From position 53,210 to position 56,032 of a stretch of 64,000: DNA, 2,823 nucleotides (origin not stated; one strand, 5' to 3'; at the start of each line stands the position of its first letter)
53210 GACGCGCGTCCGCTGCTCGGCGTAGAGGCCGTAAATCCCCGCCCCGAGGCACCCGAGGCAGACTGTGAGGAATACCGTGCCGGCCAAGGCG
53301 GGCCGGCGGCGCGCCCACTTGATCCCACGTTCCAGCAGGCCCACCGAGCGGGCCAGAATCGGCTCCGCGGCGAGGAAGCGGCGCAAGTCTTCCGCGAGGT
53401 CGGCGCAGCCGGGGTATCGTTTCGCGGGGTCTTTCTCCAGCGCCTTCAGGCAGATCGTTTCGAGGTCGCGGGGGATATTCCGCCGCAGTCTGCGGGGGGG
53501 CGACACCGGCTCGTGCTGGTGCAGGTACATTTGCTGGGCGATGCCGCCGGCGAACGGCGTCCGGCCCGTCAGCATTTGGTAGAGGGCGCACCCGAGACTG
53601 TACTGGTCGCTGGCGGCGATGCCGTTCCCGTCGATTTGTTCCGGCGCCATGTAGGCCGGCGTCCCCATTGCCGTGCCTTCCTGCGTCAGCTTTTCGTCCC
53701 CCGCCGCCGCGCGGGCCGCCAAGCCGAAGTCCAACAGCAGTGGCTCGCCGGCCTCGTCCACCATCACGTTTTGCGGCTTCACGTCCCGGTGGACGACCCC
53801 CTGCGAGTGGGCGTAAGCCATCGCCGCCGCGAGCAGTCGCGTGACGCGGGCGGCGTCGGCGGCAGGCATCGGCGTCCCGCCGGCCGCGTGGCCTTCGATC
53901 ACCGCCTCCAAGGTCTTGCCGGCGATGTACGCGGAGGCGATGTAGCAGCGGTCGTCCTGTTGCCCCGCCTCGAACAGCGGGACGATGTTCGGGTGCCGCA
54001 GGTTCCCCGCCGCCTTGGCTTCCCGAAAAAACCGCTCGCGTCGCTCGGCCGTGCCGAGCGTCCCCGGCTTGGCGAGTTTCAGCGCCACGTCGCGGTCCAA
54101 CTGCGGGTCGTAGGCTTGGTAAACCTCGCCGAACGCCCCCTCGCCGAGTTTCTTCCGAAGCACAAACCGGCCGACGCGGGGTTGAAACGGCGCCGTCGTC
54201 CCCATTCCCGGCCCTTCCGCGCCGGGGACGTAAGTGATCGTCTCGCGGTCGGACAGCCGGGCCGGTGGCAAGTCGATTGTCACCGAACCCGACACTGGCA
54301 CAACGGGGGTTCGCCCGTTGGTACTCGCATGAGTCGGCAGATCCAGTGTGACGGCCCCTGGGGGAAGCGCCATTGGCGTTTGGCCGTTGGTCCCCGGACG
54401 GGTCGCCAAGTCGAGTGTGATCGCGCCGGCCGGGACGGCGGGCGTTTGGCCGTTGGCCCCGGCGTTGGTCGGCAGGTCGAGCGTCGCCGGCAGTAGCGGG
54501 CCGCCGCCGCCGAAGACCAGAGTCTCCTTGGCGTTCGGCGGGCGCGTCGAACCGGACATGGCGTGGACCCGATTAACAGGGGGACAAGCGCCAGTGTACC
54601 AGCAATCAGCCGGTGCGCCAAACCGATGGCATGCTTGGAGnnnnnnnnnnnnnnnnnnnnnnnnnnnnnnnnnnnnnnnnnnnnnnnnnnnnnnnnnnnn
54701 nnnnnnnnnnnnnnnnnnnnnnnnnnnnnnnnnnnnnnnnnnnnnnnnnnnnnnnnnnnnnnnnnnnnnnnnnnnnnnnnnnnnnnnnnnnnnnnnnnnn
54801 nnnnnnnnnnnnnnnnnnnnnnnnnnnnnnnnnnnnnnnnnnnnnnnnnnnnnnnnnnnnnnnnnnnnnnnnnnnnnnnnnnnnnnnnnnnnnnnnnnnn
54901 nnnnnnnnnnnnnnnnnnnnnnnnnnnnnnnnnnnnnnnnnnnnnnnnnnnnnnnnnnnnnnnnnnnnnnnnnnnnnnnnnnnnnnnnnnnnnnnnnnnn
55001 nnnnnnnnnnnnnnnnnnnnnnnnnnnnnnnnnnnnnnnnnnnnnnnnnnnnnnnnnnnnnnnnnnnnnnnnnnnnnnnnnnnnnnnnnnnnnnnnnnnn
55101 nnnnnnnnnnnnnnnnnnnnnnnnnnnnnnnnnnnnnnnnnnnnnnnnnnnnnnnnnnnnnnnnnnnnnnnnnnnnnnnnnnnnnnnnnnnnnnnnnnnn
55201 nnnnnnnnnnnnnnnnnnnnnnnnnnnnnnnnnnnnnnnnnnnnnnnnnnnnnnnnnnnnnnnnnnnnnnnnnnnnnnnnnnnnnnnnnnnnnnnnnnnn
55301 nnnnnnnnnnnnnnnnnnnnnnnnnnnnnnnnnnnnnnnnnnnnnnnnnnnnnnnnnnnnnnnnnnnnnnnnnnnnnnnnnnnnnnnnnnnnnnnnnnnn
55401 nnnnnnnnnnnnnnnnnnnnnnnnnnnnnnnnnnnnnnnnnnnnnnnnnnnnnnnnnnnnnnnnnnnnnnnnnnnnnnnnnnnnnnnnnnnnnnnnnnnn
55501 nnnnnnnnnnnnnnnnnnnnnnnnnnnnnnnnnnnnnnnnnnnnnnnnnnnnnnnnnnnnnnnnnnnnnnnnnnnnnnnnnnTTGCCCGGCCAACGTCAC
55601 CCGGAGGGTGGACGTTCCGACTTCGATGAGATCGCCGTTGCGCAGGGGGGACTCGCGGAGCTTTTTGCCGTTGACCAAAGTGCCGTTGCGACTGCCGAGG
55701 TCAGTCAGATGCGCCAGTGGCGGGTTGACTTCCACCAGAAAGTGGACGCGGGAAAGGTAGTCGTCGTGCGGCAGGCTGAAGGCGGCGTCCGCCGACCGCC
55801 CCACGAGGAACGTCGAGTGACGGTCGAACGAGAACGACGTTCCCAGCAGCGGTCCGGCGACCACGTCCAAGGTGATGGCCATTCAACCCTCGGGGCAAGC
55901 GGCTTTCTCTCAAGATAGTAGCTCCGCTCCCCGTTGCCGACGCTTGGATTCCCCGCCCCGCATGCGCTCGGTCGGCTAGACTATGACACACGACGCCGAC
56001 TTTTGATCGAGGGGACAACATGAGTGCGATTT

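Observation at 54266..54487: Four tandem T-[LI]-D-L repeats: a probable multivalent FHA docking array next to an FHA-kinase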

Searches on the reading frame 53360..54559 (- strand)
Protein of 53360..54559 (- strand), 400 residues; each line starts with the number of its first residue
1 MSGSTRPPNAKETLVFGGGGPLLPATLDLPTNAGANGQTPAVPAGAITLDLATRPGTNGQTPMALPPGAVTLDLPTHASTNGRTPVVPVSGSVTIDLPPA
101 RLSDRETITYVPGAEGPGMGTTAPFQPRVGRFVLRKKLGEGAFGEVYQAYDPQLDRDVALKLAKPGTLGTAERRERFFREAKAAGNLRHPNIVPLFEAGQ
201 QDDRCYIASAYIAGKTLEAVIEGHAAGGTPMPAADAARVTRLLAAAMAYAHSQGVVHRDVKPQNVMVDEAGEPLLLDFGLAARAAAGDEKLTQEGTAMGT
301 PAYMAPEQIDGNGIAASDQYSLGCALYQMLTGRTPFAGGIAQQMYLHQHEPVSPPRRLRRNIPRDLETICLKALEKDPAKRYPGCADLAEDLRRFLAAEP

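Call 63: predict_structure(alignment_id=A3)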
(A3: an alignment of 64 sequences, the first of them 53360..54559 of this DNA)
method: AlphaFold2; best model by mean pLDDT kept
length: 400 residues; sequences in the alignment: 64
mean_pLDDT: 76.2   pTM: 0.71
mean pLDDT of the five models: 76.2, 76.1, 75.5, 75.1, 74.4
residues with pLDDT >= 90: 232; 70-90: 24; 50-70: 25; < 50: 119
segments of 3 or more residues with pLDDT < 50: 1-110, 112-115, 118-121
pLDDT, mean of each block of 10 residues (from residue 1): 42 36 38 38 36 37 41 41 37 36 41 48 73 95 93 97 90 90 94 95 93 97 96 98 98 94 97 87 54 65 96 95 99 97 98 98 98 98 98 97
secondary structure, 60 per line:
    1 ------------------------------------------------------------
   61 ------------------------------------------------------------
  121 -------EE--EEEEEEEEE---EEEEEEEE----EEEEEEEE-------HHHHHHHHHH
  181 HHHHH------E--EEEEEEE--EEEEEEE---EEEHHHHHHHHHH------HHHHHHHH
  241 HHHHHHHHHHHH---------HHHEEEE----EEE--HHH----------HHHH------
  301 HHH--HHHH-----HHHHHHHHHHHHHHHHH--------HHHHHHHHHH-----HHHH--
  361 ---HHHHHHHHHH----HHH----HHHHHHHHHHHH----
elements in order: E132-140 E144-151 E156-163 H171-185 E195-201 E204-210 E214-216 H217-226 H233-252 E265-268 E273-275 H291-294 H306-309 H315-331 H340-349 H355-358 H364-373 H385-396

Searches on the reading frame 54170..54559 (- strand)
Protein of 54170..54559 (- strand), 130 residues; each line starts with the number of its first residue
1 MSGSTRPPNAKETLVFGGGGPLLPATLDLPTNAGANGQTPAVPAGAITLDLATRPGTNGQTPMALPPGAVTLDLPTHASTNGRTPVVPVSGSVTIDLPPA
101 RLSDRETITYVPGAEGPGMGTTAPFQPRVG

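Call 42: find_homologous_proteins(query=window:54170-54559:-, max_evalue=1)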
Query window:54170-54559:-: 107 candidates shared short words with the query, none scored E <= 1.

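Call 64: search_protein_families(library=ncbifam, proteins=[window:54170-54559:-], max_evalue=0.1)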
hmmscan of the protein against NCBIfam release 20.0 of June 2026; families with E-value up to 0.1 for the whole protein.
window:54170-54559:- (130 aa): 0 families

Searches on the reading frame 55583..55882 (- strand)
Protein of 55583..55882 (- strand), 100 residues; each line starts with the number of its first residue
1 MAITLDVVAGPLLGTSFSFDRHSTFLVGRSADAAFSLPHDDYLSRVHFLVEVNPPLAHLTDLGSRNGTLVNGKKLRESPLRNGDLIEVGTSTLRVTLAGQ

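Call 44: search_solved_structures(query=window:55583-55882:-, max_evalue=0.01, show_alignments=2)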
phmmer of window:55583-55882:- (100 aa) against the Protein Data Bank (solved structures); distinct sequences matched with E-value up to 0.01: 18.
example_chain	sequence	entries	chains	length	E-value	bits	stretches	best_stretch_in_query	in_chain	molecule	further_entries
3po8_A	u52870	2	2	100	2e-09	40.7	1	21-95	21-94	Putative uncharacterized protein TB39.8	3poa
2lc1_A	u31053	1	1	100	2.2e-09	40.6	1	21-95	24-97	Putative uncharacterized protein TB39.8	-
3oun_A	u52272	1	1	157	8.9e-09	38.6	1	21-93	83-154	Putative uncharacterized protein TB39.8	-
3gqs_A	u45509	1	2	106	9.3e-09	38.5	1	4-92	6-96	Adenylate cyclase-like protein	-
6i2q_B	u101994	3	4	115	5.1e-06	29.7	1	5-93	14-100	Glycogen accumulation regulator GarA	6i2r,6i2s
8p5r_G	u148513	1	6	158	7.2e-06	29.3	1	5-93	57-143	Glycogen accumulation regulator GarA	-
2kkl_A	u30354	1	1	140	1.3e-05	28.5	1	5-93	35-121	Uncharacterized protein Mb1858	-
2kb3_A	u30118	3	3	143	1.6e-05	28.2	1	5-98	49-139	Oxoglutarate dehydrogenase inhibitor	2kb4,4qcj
8p5x_G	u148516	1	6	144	1.6e-05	28.1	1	5-98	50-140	Oxoglutarate dehydrogenase inhibitor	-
2kfu_A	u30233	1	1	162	1.8e-05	28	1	5-93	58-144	Rv1827 pThr 22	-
6i2p_D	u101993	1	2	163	1.8e-05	28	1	5-93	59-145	Glycogen accumulation regulator GarA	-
7rj3_A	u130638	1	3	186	2.4e-05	27.6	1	5-93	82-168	Glycogen accumulation regulator GarA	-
6hc1_A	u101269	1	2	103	4.9e-05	26.6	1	16-91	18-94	GGDEF domain protein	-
6hc0_B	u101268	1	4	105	5.4e-05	26.5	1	22-91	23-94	GGDEF domain protein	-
1uht_A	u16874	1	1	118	5.5e-05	26.4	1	4-92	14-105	expressed protein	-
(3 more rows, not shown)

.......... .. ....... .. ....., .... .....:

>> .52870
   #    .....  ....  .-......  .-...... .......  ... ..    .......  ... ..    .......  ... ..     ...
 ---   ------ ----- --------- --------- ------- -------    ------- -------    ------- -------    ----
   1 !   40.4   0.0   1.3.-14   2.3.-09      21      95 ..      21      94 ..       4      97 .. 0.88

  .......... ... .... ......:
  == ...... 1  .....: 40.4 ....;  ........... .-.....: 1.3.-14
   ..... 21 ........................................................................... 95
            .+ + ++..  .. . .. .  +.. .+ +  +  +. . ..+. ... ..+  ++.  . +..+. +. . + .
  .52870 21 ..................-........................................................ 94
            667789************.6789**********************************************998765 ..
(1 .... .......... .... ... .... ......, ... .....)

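Call 77: find_related_loci(query=A4, collection=metagenome_contigs, flank=10000)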
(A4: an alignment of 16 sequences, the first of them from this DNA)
Query A4 (97 aa) in metagenome_contigs; peptide patterns used: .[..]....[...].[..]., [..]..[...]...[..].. (x = any residue, [..] = any of these).
451 stretches matched a pattern; 388 encode a relative of the query (tblastn E <= 1e-3); the best 80 are kept; 80 distinct loci.
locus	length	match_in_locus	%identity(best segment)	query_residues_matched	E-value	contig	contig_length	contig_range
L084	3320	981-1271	75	1-97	1e-45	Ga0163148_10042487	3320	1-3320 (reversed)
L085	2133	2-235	76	20-97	3e-36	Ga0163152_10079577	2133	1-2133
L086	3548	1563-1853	62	1-97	1e-33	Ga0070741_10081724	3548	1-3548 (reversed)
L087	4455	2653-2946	60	1-97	3e-33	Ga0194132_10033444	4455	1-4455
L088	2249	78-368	60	1-97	5e-33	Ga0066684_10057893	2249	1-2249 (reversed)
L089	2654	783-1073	60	1-97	6e-33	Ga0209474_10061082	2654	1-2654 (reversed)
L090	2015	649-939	56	1-97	7e-33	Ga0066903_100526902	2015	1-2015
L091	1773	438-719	60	3-95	8e-33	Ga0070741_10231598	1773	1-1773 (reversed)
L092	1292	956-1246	53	1-97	2e-33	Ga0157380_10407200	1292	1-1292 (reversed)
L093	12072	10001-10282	60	1-94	7e-33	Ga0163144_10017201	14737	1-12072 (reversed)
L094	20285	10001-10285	54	1-95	4e-32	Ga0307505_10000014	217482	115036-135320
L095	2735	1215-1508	57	1-97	5e-32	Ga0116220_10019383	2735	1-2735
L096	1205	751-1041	54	1-97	1e-32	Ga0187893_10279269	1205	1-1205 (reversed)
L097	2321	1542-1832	58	1-97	6e-32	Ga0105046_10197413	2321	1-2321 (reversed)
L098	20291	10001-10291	55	1-97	8e-32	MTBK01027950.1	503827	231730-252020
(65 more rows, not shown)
